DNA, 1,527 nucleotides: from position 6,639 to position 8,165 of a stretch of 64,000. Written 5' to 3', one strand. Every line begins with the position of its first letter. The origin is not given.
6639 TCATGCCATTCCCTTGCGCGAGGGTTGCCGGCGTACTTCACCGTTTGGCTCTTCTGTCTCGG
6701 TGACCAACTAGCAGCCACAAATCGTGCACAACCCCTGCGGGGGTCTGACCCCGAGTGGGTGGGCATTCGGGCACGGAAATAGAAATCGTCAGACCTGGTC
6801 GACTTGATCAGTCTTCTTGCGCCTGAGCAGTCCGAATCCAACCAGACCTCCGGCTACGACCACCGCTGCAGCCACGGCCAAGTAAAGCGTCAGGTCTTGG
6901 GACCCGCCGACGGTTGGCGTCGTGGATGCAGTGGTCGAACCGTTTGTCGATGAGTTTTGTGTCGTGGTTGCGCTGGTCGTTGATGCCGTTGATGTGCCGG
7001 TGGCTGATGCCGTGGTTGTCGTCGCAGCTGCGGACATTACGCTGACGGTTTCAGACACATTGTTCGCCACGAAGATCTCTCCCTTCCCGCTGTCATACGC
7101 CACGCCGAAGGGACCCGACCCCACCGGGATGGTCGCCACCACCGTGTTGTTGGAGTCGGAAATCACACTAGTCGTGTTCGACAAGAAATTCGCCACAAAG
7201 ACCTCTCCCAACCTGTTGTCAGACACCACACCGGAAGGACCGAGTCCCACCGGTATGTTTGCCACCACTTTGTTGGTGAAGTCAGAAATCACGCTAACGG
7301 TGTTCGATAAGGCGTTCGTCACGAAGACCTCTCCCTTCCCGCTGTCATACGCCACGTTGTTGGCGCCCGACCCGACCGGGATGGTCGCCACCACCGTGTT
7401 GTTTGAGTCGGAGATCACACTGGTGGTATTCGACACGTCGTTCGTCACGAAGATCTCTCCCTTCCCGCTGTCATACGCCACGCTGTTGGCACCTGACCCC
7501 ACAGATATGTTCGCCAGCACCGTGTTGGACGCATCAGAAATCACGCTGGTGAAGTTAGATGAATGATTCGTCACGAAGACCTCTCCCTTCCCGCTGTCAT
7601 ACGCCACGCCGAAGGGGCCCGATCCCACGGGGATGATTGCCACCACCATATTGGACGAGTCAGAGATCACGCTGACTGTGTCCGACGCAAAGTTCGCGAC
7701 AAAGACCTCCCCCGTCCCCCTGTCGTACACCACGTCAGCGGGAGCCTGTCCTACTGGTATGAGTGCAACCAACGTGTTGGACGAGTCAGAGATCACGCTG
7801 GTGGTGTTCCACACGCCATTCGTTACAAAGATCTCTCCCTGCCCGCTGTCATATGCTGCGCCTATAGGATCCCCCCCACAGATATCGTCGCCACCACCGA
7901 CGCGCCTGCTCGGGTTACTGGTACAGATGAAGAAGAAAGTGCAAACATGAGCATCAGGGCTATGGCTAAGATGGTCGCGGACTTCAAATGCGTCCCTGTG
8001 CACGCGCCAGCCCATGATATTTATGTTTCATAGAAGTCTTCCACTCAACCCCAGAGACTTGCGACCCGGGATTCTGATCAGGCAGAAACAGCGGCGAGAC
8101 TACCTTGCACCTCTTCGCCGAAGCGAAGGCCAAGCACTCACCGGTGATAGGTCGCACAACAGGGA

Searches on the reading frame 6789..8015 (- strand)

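Call 57: search_protein_families(library=pfam, proteins=[window:6789-8015:-], max_evalue=0.0001)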
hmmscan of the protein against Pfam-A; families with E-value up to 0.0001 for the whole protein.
window:6789-8015:- (408 aa): 2 families
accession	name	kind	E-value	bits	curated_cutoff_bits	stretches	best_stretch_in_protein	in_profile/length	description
PF13860.13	FlgD_ig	-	1.3e-08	35.2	27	0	183-219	11-47/79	FlgD Ig-like domain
PF21783.3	YNCE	-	1.4e-08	34.9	27.1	0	170-264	238-332/339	YNCE-like beta-propeller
